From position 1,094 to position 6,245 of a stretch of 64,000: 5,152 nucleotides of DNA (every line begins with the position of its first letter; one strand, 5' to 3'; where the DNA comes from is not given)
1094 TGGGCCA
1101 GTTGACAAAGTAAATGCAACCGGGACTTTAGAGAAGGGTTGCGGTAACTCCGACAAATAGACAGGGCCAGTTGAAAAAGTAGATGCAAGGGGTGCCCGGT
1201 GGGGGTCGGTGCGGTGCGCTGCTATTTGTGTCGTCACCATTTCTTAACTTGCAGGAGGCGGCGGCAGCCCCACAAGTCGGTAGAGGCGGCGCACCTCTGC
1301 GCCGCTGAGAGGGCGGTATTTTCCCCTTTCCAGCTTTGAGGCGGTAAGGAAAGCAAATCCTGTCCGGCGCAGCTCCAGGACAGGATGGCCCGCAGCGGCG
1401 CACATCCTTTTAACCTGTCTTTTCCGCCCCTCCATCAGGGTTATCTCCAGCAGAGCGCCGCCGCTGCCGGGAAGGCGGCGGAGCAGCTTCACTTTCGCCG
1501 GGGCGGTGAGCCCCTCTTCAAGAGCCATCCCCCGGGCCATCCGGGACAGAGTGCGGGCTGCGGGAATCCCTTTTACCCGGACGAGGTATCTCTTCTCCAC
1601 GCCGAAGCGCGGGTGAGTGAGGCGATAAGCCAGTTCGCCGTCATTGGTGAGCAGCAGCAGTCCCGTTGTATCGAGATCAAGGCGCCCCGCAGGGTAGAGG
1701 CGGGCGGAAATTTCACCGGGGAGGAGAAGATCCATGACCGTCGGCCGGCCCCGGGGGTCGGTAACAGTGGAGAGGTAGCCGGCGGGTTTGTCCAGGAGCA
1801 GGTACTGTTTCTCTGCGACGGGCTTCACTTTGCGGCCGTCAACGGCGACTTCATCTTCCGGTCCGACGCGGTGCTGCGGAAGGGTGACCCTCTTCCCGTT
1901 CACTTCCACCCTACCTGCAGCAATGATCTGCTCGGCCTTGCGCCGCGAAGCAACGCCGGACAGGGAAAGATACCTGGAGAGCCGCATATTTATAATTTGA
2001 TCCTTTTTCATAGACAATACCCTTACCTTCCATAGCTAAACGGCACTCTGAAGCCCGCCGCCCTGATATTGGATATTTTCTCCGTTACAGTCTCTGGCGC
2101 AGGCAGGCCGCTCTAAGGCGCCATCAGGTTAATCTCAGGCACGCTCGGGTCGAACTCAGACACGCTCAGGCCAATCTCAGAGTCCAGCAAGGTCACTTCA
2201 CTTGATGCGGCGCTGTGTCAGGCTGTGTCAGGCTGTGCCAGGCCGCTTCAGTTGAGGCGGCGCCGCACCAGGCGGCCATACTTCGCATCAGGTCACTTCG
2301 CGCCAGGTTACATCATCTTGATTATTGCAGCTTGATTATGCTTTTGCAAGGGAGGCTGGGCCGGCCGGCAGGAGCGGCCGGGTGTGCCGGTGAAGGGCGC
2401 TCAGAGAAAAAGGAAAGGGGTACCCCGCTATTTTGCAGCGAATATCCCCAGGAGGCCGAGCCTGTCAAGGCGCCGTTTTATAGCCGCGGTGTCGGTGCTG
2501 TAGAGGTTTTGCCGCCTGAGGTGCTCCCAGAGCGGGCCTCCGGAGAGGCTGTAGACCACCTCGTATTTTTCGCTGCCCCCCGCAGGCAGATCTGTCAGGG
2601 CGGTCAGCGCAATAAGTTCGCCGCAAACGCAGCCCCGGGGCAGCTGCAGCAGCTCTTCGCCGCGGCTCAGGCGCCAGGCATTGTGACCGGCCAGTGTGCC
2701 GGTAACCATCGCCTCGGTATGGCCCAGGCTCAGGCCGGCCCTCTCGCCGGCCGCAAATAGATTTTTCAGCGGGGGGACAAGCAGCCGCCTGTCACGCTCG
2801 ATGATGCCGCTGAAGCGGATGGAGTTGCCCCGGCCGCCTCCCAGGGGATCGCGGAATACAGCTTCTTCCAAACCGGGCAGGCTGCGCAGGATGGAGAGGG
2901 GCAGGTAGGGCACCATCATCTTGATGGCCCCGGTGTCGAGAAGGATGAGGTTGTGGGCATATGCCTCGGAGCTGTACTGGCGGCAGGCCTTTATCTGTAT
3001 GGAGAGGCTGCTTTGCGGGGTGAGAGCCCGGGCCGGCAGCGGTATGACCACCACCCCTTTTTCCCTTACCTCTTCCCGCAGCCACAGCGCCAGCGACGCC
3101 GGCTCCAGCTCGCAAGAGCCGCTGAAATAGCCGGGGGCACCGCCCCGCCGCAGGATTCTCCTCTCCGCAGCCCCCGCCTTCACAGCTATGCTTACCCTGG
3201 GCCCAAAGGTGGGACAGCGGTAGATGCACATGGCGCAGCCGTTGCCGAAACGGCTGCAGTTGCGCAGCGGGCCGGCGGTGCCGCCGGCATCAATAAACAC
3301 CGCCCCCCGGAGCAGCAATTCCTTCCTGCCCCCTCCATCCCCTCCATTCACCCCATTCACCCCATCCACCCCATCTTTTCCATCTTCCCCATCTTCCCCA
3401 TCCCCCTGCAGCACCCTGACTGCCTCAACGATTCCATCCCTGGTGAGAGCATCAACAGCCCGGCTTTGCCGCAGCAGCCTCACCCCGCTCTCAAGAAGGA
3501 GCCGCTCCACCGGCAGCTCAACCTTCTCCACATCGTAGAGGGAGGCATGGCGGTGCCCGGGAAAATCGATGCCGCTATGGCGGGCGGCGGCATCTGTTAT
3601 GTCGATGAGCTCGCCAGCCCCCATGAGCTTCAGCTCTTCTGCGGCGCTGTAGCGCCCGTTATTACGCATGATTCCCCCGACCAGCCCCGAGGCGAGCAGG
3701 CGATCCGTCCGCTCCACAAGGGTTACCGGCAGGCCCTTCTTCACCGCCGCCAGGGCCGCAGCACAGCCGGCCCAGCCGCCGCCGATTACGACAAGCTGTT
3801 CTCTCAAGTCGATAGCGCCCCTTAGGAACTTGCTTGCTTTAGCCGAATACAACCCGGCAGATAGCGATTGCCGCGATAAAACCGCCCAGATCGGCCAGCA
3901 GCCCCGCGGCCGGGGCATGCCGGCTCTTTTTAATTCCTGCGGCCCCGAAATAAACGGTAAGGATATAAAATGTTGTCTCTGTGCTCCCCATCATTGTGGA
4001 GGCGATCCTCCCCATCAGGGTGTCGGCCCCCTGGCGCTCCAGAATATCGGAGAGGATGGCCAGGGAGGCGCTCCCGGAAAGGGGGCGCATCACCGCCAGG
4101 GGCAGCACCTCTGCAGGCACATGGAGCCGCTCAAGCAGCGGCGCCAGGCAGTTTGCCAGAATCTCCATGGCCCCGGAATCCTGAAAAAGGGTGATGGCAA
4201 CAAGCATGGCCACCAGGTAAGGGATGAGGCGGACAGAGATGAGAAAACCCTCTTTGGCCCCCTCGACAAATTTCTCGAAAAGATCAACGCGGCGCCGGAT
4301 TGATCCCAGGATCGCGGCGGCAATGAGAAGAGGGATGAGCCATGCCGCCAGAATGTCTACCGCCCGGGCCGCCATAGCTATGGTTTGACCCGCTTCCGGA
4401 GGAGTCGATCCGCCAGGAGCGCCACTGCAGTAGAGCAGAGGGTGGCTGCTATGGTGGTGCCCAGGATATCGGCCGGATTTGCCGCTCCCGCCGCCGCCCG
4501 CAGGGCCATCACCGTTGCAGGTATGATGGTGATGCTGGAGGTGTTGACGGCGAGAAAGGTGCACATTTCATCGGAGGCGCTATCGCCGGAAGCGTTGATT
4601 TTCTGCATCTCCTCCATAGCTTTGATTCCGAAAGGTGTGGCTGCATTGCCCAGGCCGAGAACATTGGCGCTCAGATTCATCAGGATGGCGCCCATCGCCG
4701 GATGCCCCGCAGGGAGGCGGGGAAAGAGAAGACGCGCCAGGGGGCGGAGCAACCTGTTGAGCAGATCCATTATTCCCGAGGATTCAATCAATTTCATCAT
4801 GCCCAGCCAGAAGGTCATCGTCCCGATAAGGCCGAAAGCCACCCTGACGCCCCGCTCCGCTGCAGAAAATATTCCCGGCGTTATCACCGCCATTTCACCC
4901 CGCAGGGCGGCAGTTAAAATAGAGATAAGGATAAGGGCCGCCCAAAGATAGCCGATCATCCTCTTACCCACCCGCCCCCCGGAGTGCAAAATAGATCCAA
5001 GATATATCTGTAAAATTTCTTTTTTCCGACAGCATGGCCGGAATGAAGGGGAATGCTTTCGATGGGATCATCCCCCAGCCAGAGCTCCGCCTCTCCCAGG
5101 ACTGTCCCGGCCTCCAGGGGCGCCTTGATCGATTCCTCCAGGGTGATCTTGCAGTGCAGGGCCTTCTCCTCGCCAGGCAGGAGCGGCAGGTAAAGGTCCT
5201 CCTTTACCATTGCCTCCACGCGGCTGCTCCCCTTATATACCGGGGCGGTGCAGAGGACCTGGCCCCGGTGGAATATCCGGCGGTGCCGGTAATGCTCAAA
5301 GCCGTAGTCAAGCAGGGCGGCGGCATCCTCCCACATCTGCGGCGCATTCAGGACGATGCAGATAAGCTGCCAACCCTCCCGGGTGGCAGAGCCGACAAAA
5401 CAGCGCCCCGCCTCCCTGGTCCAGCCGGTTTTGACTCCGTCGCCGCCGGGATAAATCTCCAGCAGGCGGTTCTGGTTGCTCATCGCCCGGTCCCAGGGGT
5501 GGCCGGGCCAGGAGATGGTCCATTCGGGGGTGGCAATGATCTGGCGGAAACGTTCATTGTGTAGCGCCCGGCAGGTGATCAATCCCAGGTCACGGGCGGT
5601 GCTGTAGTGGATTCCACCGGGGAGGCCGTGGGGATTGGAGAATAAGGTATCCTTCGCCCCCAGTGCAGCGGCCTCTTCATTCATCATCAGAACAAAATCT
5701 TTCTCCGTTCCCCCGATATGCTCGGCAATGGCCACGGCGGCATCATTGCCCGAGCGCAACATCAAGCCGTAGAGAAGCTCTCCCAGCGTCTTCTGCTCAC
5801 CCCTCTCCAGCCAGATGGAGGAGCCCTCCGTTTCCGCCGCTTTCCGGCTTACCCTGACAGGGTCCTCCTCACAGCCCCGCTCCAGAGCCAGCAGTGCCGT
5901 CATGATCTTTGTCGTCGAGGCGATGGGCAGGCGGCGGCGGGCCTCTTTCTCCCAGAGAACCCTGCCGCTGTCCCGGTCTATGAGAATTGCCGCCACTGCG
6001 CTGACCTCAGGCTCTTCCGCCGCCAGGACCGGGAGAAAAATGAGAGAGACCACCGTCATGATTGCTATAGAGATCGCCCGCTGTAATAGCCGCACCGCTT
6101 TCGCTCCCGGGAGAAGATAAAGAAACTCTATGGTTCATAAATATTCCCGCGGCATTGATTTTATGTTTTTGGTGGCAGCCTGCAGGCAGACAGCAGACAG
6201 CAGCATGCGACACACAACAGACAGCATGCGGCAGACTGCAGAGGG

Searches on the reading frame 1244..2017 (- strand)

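Call 38: search_protein_families(library=pfam, proteins=[window:1244-2017:-], max_evalue=0.001)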
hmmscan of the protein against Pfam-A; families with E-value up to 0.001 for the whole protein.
window:1244-2017:- (257 aa): 2 families
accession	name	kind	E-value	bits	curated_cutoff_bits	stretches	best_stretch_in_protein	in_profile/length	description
PF00849.27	PseudoU_synth_2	-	3e-23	83.2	26.8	1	71-208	1-152/152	RNA pseudouridylate synthase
PF01479.30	S4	-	3.1e-14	52.9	22.8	1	11-57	1-48/48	S4 domain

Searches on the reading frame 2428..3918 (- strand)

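Call 38: search_protein_families(library=pfam, proteins=[window:2428-3918:-], max_evalue=0.001)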
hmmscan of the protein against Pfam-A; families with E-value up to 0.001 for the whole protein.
window:2428-3918:- (496 aa): 7 families
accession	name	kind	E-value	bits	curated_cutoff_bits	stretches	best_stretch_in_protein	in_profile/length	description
PF01134.28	GIDA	-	5e-22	78.9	22.1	2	42-167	2-131/391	Glucose inhibited division protein A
PF12831.13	FAD_oxidored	-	4.6e-14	53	27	1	42-172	2-129/416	FAD dependent oxidoreductase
PF01266.30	DAO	-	4.6e-11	43.3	27.9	1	42-129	2-92/353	FAD dependent oxidoreductase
PF00890.30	FAD_binding_2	-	1.1e-07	31.8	20.4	1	42-73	2-33/414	FAD binding domain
PF00070.33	Pyr_redox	-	5.3e-07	30.5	22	1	42-88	2-54/82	Pyridine nucleotide-disulphide oxidoreductase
PF07992.20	Pyr_redox_2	-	8.9e-07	29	26.1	1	41-75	2-178/291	Pyridine nucleotide-disulphide oxidoreductase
PF13450.12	NAD_binding_8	-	6.3e-05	23.6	21.9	1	44-74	1-31/68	NAD(P)-binding Rossmann-like domain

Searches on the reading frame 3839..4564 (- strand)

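Call 38: search_protein_families(library=pfam, proteins=[window:3839-4564:-], max_evalue=0.001)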
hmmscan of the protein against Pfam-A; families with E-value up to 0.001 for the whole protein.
window:3839-4564:- (241 aa): 1 family
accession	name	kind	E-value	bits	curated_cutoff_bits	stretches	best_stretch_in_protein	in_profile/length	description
PF07670.19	Gate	-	1.6e-13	51.4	29.6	1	111-212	2-104/104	Nucleoside recognition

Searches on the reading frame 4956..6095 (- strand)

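Call 38: search_protein_families(library=pfam, proteins=[window:4956-6095:-], max_evalue=0.001)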
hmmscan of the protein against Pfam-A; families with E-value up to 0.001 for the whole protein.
window:4956-6095:- (379 aa): 3 families
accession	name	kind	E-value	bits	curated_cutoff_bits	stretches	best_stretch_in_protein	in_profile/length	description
PF00768.25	Peptidase_S11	-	1.3e-62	211.8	27.6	1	25-252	4-238/239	D-alanyl-D-alanine carboxypeptidase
PF07943.18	PBP5_C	-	2e-16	60.4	21.2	1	269-357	1-90/91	Penicillin-binding protein 5, C-terminal domain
PF02113.21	Peptidase_S13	-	0.00043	19.6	22.8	0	27-72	10-57/444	D-Ala-D-Ala carboxypeptidase 3 (S13) family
